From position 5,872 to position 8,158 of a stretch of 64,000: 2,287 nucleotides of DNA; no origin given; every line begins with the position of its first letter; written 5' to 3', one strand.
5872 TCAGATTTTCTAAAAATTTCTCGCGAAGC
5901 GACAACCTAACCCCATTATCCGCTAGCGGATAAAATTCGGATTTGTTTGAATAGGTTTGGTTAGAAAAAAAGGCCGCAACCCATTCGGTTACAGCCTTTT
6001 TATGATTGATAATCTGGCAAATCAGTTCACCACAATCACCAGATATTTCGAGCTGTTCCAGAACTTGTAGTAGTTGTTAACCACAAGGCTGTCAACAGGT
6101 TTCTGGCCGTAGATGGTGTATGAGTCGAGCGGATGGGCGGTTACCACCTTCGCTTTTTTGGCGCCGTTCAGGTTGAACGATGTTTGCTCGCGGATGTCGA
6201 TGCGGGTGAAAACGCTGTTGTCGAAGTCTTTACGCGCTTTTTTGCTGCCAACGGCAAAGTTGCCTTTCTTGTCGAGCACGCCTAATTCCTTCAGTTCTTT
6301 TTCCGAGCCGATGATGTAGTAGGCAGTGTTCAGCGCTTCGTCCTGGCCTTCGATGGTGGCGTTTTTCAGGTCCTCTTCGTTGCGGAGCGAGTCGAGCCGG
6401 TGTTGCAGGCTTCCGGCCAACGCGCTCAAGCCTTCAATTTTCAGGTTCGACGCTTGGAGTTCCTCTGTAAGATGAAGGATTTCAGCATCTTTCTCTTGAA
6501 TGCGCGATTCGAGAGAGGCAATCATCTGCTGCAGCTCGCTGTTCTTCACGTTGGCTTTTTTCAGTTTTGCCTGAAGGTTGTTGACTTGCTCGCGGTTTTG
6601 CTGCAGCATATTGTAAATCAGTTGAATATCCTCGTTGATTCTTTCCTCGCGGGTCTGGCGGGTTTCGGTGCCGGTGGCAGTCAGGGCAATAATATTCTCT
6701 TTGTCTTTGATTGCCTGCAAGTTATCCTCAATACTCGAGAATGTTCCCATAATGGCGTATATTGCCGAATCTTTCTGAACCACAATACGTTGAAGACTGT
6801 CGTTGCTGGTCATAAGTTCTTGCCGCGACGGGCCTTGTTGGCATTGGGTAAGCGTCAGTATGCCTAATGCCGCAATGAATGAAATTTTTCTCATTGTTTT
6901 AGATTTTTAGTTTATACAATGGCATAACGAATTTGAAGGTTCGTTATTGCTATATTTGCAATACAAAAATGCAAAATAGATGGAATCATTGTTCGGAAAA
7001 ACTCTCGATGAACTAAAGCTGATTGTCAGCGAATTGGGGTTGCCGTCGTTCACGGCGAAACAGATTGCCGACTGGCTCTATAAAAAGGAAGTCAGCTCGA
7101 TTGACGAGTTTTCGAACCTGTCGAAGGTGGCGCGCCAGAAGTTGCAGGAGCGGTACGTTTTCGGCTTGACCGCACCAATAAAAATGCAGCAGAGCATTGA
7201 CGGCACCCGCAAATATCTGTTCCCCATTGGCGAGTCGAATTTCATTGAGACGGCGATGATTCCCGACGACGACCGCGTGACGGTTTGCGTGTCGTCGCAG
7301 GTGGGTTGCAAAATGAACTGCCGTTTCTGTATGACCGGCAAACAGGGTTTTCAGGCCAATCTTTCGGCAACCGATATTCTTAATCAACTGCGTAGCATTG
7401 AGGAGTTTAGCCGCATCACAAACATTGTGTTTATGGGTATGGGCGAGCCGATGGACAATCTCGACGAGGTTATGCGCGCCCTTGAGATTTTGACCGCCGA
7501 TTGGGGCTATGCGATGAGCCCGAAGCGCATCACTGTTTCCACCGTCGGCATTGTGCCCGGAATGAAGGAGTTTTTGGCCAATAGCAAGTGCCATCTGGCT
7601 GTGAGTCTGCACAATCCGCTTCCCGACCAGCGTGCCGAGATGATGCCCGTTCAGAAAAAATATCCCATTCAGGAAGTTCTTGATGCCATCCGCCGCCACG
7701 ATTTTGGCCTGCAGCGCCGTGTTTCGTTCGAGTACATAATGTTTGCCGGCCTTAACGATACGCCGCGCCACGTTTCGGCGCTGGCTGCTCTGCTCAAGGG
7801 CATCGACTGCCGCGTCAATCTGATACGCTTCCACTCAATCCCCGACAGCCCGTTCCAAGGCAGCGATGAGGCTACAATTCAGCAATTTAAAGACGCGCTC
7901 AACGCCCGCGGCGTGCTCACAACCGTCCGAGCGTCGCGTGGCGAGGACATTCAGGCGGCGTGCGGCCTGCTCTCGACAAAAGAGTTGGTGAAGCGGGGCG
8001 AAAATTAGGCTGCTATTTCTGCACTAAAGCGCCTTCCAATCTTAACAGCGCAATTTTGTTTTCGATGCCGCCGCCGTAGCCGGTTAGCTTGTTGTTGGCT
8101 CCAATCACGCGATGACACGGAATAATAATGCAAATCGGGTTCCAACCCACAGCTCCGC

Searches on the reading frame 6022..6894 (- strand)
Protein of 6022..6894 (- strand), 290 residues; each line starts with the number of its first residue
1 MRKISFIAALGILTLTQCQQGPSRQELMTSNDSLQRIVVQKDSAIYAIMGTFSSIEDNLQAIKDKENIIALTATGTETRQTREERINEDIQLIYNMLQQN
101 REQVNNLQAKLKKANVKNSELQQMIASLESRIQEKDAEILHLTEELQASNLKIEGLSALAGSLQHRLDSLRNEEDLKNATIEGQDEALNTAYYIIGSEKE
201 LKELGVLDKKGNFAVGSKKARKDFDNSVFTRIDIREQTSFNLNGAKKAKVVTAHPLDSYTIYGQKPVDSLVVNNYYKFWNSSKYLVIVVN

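Call 54: search_protein_families(library=pfam, proteins=[window:6022-6894:-], max_evalue=0.001)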
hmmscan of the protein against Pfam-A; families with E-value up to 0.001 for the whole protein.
window:6022-6894:- (290 aa): 2 families
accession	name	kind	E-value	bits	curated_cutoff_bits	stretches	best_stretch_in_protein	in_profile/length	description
PF21928.1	XLF_CC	-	0.00045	20.5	27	1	118-152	17-51/53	XLF protein coiled-coil region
PF06785.16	UPF0242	-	0.00077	20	33.5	0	25-154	74-188/194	Uncharacterised protein family (UPF0242) N-terminus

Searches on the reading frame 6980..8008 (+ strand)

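Call 54: search_protein_families(library=pfam, proteins=[window:6980-8008:+], max_evalue=0.001)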
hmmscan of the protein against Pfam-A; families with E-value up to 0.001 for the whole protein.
window:6980-8008:+ (342 aa): 2 families
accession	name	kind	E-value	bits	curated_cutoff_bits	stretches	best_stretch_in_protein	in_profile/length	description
PF04055.27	Radical_SAM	-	1.9e-16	61.1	29.5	1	105-261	2-157/166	Radical SAM superfamily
PF21016.3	RlmN_N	-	2e-11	43.9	24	1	4-58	3-57/60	Ribosomal RNA large subunit methyltransferase N-terminal domain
